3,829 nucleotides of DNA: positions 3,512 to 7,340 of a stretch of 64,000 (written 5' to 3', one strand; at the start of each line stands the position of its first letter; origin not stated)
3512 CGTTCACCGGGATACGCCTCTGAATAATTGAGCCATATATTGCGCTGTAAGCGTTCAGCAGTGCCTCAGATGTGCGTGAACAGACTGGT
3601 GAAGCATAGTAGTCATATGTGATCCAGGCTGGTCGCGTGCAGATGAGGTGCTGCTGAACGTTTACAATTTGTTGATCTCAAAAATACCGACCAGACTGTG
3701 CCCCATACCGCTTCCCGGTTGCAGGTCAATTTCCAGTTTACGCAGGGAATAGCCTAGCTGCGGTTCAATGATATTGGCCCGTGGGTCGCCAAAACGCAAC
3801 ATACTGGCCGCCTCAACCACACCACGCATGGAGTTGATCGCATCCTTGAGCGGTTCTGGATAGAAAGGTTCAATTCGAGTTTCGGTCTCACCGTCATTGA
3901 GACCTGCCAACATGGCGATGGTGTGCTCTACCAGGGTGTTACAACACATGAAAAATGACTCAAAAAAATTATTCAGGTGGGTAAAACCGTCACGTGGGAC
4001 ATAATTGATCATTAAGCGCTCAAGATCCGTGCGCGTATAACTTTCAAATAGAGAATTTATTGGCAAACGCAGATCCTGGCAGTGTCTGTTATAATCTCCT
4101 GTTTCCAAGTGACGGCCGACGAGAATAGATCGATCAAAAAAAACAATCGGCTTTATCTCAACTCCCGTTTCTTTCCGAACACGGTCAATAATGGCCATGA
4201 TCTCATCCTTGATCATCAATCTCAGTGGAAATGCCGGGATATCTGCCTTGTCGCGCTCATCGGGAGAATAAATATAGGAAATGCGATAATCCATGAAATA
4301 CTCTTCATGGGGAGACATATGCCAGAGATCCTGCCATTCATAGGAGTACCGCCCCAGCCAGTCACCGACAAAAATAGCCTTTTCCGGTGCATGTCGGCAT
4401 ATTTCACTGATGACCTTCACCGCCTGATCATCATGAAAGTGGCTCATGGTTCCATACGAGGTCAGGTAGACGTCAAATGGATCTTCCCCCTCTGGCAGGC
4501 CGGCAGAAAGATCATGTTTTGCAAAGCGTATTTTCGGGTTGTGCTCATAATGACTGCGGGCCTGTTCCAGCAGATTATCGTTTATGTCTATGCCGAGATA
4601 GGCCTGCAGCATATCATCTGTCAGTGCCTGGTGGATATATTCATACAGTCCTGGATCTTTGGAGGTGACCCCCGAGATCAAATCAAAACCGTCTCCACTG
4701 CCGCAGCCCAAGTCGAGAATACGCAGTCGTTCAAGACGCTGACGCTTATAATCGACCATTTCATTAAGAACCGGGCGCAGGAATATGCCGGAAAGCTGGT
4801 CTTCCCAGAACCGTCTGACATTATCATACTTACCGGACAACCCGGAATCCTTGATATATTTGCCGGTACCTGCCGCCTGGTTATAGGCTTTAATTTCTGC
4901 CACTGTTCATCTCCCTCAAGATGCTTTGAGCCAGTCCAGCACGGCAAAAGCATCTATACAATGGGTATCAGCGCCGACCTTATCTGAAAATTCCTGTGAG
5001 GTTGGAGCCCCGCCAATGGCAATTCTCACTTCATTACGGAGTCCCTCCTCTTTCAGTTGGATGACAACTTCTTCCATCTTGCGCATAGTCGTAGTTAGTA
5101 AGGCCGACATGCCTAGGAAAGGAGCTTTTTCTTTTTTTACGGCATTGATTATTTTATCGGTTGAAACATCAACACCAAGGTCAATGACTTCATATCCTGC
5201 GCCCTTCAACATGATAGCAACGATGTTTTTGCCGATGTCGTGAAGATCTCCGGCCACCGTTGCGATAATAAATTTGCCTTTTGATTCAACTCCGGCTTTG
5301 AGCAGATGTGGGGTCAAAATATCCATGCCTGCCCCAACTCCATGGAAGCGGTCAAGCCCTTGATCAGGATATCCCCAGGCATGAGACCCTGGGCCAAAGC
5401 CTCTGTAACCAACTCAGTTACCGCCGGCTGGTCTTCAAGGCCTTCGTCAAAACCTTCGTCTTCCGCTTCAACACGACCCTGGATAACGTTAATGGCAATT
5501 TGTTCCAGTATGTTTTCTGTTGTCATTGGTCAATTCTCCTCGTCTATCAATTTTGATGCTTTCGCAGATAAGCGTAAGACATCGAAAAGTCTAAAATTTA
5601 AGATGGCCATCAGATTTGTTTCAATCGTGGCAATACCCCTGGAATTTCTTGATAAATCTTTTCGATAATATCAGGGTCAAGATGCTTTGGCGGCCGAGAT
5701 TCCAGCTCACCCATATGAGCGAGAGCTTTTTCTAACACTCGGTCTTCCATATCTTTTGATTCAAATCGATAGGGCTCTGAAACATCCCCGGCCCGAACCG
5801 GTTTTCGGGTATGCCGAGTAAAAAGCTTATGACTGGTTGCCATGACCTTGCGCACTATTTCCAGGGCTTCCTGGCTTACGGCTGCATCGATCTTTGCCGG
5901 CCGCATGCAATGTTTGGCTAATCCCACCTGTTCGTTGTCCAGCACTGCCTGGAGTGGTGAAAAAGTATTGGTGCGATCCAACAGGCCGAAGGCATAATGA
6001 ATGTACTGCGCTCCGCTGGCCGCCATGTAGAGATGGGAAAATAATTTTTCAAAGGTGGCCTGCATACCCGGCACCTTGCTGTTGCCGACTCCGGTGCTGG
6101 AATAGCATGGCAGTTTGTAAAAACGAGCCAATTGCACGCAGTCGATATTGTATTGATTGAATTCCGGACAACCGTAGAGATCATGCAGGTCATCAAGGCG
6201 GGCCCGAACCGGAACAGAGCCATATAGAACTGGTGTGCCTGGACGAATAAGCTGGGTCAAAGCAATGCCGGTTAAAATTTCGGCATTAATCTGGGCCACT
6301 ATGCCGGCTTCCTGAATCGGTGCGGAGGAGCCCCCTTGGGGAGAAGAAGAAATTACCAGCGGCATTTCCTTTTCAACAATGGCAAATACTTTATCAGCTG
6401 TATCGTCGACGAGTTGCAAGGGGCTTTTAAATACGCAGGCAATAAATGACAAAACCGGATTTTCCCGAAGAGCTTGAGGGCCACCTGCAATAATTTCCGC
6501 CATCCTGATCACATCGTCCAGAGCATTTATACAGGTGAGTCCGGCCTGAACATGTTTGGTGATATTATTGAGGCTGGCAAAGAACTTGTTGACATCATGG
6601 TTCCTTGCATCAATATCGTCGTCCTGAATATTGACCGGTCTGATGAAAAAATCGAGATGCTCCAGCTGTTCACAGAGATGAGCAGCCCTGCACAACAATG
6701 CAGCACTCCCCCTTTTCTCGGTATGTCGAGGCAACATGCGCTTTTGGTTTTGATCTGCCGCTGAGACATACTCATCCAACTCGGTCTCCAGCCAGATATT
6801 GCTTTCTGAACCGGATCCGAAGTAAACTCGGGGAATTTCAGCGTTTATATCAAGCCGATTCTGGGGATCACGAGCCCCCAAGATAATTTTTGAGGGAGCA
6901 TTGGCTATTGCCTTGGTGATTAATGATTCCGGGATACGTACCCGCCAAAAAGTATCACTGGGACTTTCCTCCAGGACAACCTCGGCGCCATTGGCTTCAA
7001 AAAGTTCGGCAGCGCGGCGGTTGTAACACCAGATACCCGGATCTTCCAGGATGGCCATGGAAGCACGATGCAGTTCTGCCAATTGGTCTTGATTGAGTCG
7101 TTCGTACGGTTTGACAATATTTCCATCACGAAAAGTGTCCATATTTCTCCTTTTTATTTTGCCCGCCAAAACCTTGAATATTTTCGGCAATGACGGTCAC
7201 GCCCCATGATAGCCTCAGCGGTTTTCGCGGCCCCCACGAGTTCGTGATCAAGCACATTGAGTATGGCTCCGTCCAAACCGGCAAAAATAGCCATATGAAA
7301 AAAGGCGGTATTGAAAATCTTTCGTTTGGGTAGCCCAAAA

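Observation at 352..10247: Quaternary-amine:THF methyl-transfer locus with two non-Pyl MttB paralogs plus unusual accessory genes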

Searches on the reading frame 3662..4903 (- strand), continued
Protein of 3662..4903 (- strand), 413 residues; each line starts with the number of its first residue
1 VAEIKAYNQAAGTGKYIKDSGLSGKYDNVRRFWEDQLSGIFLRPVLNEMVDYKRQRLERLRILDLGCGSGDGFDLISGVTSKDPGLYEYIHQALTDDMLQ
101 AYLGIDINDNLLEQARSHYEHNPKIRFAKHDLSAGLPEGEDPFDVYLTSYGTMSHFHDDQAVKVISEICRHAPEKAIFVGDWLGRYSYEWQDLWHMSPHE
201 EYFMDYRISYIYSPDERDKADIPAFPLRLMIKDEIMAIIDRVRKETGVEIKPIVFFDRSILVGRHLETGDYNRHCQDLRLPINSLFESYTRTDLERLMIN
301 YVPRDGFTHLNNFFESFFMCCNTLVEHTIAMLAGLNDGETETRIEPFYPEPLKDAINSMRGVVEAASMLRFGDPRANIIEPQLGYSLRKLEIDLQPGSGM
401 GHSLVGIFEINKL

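Call 90: search_protein_families(library=ncbifam, proteins=[L007:6233-6910:+, L005:9177-9860:+, L007:1495-2262:+, L007:478-993:+], max_evalue=0.00001)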
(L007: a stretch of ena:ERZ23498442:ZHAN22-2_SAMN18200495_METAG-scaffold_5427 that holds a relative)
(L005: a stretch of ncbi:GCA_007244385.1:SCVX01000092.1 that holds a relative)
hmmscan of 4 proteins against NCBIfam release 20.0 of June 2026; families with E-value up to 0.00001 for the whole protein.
L007:6233-6910:+ (225 aa): 15 families
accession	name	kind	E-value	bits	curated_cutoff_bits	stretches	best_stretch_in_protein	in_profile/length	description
NF047996.1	corrin_MtgC_2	exception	5.2e-61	205.8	370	1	33-223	17-207/212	glycine betaine-specific corrinoid protein MtgC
TIGR02370.1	pyl_corrinoid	subfamily_domain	2.2e-59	200.2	215.3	1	33-214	11-193/197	methyltransferase cognate corrinoid protein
NF041607.1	dimeth_corrin_MtbC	equivalog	4.7e-51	173.2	350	1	35-215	12-192/203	dimethylamine corrinoid protein MtbC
NF047995.1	corrinoid_MtgC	exception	4.3e-49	166.9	310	1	35-212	19-199/215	glycine betaine-specific corrinoid protein MtgC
TIGR02082.1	metH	equivalog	3.1e-38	131.1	1010.85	1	35-205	661-831/1182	methionine synthase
NF040669.1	MtaC2_Meth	equivalog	4.2e-38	131.2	450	1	30-217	52-237/267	methanol--corrinoid protein MtaC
NF040655.1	MtaC_Meth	equivalog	1.8e-34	118.9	420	1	35-215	50-227/253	methanol--corrinoid protein MtaC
NF007024.0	PRK09490.1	equivalog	1.3e-32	112.6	1497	1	42-201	683-845/1234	methionine synthase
NF002612.0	PRK02261.1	equivalog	3.7e-11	42.7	110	1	105-196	3-93/148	methylaspartate mutase subunit S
TIGR00640.1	acid_CoA_mut_C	subfamily_domain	3.5e-09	36.7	57.45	1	105-202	2-98/132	methylmalonyl-CoA mutase C-terminal domain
TIGR01501.1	MthylAspMutase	equivalog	1.6e-07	31.2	135.8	1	108-195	4-90/134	methylaspartate mutase subunit S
NF052513.1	TransRegCarH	equivalog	2.8e-07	30.1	400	1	50-209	112-262/274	HTH-type transcriptional repressor CarH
NF045497.1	IsobCoAmut_IcmF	equivalog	2.2e-06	25.8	1500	1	107-195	4-91/1076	fused isobutyryl-CoA mutase/GTPase IcmF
NF040743.1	ornith_mutase_E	equivalog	5.1e-06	24.7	800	1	91-210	580-707/730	D-ornithine 4,5-aminomutase subunit OraE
NF006944.0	PRK09426.1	equivalog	9.8e-06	23.8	876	0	105-203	589-686/721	methylmalonyl-CoA mutase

L005:9177-9860:+ (227 aa): 15 families
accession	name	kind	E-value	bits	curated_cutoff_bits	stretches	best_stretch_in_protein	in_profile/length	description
NF047996.1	corrin_MtgC_2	exception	3.6e-63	212.9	370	1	35-225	19-209/212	glycine betaine-specific corrinoid protein MtgC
TIGR02370.1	pyl_corrinoid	subfamily_domain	2.9e-59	199.8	215.3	1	35-217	13-196/197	methyltransferase cognate corrinoid protein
NF047995.1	corrinoid_MtgC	exception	1.1e-50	172.1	310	1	35-220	19-207/215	glycine betaine-specific corrinoid protein MtgC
NF041607.1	dimeth_corrin_MtbC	equivalog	1.2e-50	171.8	350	1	35-223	12-200/203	dimethylamine corrinoid protein MtbC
TIGR02082.1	metH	equivalog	4.8e-41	140.4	1010.85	1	36-225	662-851/1182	methionine synthase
NF040669.1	MtaC2_Meth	equivalog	6.2e-38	130.6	450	1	35-218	57-238/267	methanol--corrinoid protein MtaC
NF040655.1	MtaC_Meth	equivalog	1.9e-33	115.6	420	1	36-218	51-230/253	methanol--corrinoid protein MtaC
NF007024.0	PRK09490.1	equivalog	2e-32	112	1497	1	38-203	679-847/1234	methionine synthase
TIGR00640.1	acid_CoA_mut_C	subfamily_domain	1.6e-11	44.3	57.45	1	106-197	3-94/132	methylmalonyl-CoA mutase C-terminal domain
NF002612.0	PRK02261.1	equivalog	1.1e-10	41.2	110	1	105-196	3-93/148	methylaspartate mutase subunit S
NF040743.1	ornith_mutase_E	equivalog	1.5e-09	36.4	800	1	89-211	578-708/730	D-ornithine 4,5-aminomutase subunit OraE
NF052513.1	TransRegCarH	equivalog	7.7e-09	35.2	400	1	49-214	111-266/274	HTH-type transcriptional repressor CarH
TIGR01501.1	MthylAspMutase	equivalog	7.6e-08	32.2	135.8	1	108-196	4-91/134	methylaspartate mutase subunit S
NF052385.1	Lys_5_6_beta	equivalog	1.4e-07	31.5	280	1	135-211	140-219/241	lysine 5,6-aminomutase subunit beta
NF006944.0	PRK09426.1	equivalog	3.2e-07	28.7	876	1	104-197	588-681/721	methylmalonyl-CoA mutase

L007:1495-2262:+ (255 aa): 1 family
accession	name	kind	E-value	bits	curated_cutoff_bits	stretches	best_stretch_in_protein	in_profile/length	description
TIGR02082.1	metH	equivalog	1.4e-08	32.9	1010.85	1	113-219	1053-1171/1182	methionine synthase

L007:478-993:+ (171 aa): 12 families
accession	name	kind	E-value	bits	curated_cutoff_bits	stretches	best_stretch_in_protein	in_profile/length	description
NF053777.1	Saro0803TransReg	equivalog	4.3e-12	45.9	200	1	36-124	21-109/140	Saro_0803 family transcriptional regulator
NF052638.1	TransRegOhrRVib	equivalog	1.2e-10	41.2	200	1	47-125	32-110/141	transcriptional regulator OhrR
NF050133.1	TransRegFabT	equivalog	1.7e-10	41.3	200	1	66-157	43-134/138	fatty acid biosynthesis transcriptional regulator FabT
TIGR02337.1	HpaR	equivalog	6.5e-10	38.9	121.2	1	48-152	24-128/130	homoprotocatechuate degradation operon regulator HpaR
NF045593.1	bilirub_TF_BilQ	equivalog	6.7e-09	35.6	125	1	46-123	24-101/135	bilirubin utilization transcriptional regulator BilQ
TIGR01889.1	Staph_reg_Sar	paralog_domain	1.1e-07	32.2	62.6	1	29-115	2-92/109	staphylococcal accessory regulator family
NF008122.0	PRK10870.1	equivalog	1.5e-07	31.3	157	1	67-152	72-157/176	transcriptional repressor MprA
NF010349.0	PRK13777.1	equivalog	5.6e-07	29.1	153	1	59-122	53-116/190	HTH-type transcriptional regulator Hpr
NF008565.1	PRK11512.1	equivalog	6.7e-07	29.4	240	1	25-130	10-119/144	multiple antibiotic resistance transcriptional regulator MarR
NF041230.1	BagL_FevM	exception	6.9e-06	26.1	230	1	35-146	22-134/145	MarR family transcriptional regulator BagL/FevM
NF002926.0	PRK03573.1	equivalog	7.8e-06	25.9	120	0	71-148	51-128/144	transcriptional regulator SlyA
TIGR01884.1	cas_HTH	subfamily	8.2e-06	25.3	60.2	0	46-105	136-195/202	CRISPR-associated CARF protein Csa3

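Call 91: find_encoding_contigs(protein=P0277, flank=8000, max_places=2)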
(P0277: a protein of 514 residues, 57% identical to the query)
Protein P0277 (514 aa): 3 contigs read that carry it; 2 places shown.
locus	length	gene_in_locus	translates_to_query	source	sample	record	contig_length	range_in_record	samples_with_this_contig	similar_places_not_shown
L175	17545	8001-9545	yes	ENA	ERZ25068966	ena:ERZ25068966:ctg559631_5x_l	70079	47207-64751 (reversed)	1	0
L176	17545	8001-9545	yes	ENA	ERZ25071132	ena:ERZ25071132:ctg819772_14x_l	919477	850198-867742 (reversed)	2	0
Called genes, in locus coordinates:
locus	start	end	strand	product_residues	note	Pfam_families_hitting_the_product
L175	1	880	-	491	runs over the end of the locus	PF00665:rve, PF22483:Mu-transpos_C_2 (weak)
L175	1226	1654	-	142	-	-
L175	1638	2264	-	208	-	PF18765:Polbeta (weak)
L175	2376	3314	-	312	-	PF00083:Sugar_tr (weak), PF07690:MFS_1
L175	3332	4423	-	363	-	PF13011:LZ_Tnp_IS481 (weak), PF13565:HTH_32, PF00665:rve, PF13683:rve_3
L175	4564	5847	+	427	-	PF00872:Transposase_mut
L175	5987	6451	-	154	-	PF00083:Sugar_tr (weak), PF07690:MFS_1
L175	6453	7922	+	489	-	PF00501:AMP-binding, PF13193:AMP-binding_C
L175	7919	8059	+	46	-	-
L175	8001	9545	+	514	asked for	PF13522:GATase_6, PF13537:GATase_7, PF12481:DUF3700, PF00733:Asn_synthase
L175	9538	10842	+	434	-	PF13847:Methyltransf_31 (weak), PF08241:Methyltransf_11 (faint), PF08242:Methyltransf_12 (weak), PF13649:Methyltransf_25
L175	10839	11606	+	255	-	PF00005:ABC_tran, PF13304:AAA_21 (faint)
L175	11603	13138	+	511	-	PF00528:BPD_transp_1, PF04069:OpuAC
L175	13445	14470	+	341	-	PF16868:NMT1_3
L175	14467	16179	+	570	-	PF06808:DctM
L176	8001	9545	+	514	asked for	PF13522:GATase_6, PF13537:GATase_7, PF12481:DUF3700, PF00733:Asn_synthase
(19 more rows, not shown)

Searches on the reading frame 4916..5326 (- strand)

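Call 3: search_protein_families(library=pfam, proteins=[window:4916-5326:-])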
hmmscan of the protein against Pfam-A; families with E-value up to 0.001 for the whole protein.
window:4916-5326:- (136 aa): 1 family
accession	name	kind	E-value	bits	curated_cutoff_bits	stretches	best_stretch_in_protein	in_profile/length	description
PF02310.24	B12-binding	-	5.2e-27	94.5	32.1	1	17-122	1-108/121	B12 binding domain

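Call 5: search_protein_families(library=ncbifam, proteins=[window:4916-5326:-])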
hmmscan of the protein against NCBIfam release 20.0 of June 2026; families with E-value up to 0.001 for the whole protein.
window:4916-5326:- (136 aa): 16 families
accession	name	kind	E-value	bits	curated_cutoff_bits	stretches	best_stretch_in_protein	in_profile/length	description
NF047996.1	corrin_MtgC_2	exception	1.4e-44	152.1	370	1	3-134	76-207/212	glycine betaine-specific corrinoid protein MtgC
TIGR02370.1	pyl_corrinoid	subfamily_domain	3e-40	137.7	215.3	1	1-124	68-192/197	methyltransferase cognate corrinoid protein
NF041607.1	dimeth_corrin_MtbC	equivalog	1.9e-36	125.5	350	1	12-126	78-192/203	dimethylamine corrinoid protein MtbC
NF047995.1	corrinoid_MtgC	exception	1.9e-35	122.3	310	1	2-123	75-199/215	glycine betaine-specific corrinoid protein MtgC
TIGR02082.1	metH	equivalog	1.2e-30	106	1010.85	1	3-116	718-831/1182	methionine synthase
NF007024.0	PRK09490.1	equivalog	5.1e-28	97.4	1497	1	13-112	748-845/1234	methionine synthase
NF040655.1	MtaC_Meth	equivalog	5.4e-28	97.7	420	1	13-126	116-227/253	methanol--corrinoid protein MtaC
NF040669.1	MtaC2_Meth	equivalog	2.3e-27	96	450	1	13-127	123-236/267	methanol--corrinoid protein MtaC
NF002612.0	PRK02261.1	equivalog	2.2e-11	43.5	110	1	16-107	3-93/148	methylaspartate mutase subunit S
TIGR00640.1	acid_CoA_mut_C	subfamily_domain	4.2e-09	36.5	57.45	1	16-113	2-98/132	methylmalonyl-CoA mutase C-terminal domain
TIGR01501.1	MthylAspMutase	equivalog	5.7e-07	29.4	135.8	1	19-106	4-90/134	methylaspartate mutase subunit S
NF052513.1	TransRegCarH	equivalog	2.8e-06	26.8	400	1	11-120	159-262/274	HTH-type transcriptional repressor CarH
NF045497.1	IsobCoAmut_IcmF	equivalog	3.7e-06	25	1500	1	18-106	4-91/1076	fused isobutyryl-CoA mutase/GTPase IcmF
NF040743.1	ornith_mutase_E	equivalog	6.7e-06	24.3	800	1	4-121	582-707/730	D-ornithine 4,5-aminomutase subunit OraE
NF006944.0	PRK09426.1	equivalog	1.5e-05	23.2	876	1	16-114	589-686/721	methylmalonyl-CoA mutase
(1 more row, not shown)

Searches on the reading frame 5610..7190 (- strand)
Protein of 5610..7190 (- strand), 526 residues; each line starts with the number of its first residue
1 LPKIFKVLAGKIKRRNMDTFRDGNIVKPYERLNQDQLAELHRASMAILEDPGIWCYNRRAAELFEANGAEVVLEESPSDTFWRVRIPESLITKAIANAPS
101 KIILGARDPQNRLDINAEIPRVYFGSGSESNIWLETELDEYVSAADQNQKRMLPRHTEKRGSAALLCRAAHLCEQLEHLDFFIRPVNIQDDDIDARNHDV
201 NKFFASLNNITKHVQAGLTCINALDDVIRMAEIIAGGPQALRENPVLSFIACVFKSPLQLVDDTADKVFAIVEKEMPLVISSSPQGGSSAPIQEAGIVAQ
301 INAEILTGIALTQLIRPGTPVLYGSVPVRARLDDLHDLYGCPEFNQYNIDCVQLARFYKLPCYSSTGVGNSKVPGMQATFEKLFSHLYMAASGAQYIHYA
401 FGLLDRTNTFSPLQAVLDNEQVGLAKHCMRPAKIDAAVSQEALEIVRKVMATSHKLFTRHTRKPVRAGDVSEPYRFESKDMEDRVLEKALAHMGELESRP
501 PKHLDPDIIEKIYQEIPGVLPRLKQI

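Call 3: search_protein_families(library=pfam, proteins=[window:5610-7190:-])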
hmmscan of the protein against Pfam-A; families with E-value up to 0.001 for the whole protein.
window:5610-7190:- (526 aa): 1 family
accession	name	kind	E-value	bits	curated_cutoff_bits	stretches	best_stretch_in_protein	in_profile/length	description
PF06253.16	MTTB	-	2.2e-60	204.6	25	1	24-463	26-432/500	Trimethylamine methyltransferase (MTTB)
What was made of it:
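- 5610..7142 (-): MttB2: divergent non-Pyl MttB paralogue (510 aa). Proposed demethylase for the product of the adjacent MTase. Pfam MTTB scores 205 bits (call 3).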

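Call 5: search_protein_families(library=ncbifam, proteins=[window:5610-7190:-])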
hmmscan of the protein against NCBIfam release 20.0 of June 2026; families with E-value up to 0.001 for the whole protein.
window:5610-7190:- (526 aa): 1 family
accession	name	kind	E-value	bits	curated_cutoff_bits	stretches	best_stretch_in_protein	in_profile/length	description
TIGR02369.2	trimeth_pyl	equivalog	2.2e-77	260.5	525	1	32-470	6-411/469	[trimethylamine--corrinoid protein] Co-methyltransferase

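Call 65: find_related_loci(query=A3, collection=metagenome_contigs, flank=7000)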
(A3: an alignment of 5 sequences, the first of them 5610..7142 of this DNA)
Query A3 (510 aa) in metagenome_contigs; peptide patterns used: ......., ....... (x = any residue, [..] = any of these).
396 stretches matched a pattern; 180 encode a relative of the query (tblastn E <= 1e-3); the best 80 are kept; 80 distinct loci.
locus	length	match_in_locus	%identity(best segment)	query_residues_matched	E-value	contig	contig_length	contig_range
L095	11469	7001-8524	94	1-508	0e+0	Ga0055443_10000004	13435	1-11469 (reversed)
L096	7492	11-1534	94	1-508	0e+0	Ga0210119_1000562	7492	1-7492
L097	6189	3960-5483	94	1-508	0e+0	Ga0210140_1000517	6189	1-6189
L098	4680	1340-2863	86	1-508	0e+0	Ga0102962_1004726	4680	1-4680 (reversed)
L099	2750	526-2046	79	3-509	0e+0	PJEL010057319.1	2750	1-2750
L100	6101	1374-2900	78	1-509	0e+0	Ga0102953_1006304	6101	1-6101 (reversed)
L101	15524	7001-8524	77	1-508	0e+0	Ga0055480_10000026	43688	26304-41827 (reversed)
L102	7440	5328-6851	76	1-508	0e+0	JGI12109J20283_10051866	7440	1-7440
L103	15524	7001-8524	76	1-508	0e+0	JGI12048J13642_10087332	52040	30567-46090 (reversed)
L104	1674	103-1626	75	1-508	0e+0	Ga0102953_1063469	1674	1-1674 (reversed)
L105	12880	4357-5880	76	1-508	0e+0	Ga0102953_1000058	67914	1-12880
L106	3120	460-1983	76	1-508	0e+0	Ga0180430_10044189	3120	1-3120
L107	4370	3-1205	95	110-510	0e+0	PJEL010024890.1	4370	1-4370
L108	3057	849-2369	69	2-509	0e+0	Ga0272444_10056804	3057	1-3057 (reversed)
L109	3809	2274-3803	67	1-510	0e+0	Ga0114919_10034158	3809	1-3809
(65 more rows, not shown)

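Call 98: search_solved_structures(query=window:5610-7142:-, max_evalue=1e-30, show_alignments=1)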
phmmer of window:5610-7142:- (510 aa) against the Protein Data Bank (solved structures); distinct sequences matched with E-value up to 1e-30: 4.
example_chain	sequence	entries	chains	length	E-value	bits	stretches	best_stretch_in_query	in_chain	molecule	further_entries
7xcl_A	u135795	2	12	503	2.1e-40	142.3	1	17-448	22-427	Trimethylamine methyltransferase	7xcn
7xcm_A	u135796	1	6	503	3.1e-40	141.8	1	17-448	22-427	Trimethylamine methyltransferase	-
2qne_A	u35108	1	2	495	6.2e-36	127.6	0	183-451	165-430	Putative methyltransferase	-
9yce_A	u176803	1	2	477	8.9e-36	127.1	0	183-451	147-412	Glycine betaine methyltransferase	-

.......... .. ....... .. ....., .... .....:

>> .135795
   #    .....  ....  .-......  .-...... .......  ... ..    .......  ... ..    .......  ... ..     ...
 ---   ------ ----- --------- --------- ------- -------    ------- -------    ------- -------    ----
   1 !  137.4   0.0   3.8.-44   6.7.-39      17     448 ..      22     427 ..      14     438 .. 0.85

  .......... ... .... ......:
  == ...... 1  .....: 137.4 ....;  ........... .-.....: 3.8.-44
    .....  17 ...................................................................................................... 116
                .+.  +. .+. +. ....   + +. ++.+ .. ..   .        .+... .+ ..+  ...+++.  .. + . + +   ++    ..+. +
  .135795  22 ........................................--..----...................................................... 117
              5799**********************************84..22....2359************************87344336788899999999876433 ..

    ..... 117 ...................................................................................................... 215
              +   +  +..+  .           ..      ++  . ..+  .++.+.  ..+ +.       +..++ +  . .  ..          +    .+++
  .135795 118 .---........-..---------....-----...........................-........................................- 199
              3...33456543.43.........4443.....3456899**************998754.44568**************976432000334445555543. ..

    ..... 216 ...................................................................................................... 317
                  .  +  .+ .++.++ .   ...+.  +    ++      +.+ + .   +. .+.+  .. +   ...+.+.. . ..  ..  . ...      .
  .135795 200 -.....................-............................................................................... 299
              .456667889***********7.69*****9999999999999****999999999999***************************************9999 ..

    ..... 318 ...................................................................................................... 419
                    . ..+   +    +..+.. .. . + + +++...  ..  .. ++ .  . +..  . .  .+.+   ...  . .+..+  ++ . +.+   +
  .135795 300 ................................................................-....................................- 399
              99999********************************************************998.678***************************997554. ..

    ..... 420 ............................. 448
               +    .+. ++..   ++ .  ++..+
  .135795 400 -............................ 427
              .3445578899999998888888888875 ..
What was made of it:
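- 5610..7142 (-): It scores 142 bits against 7XCL, with Val at the Pyl position and an insertion of about 45 aa (call 98).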
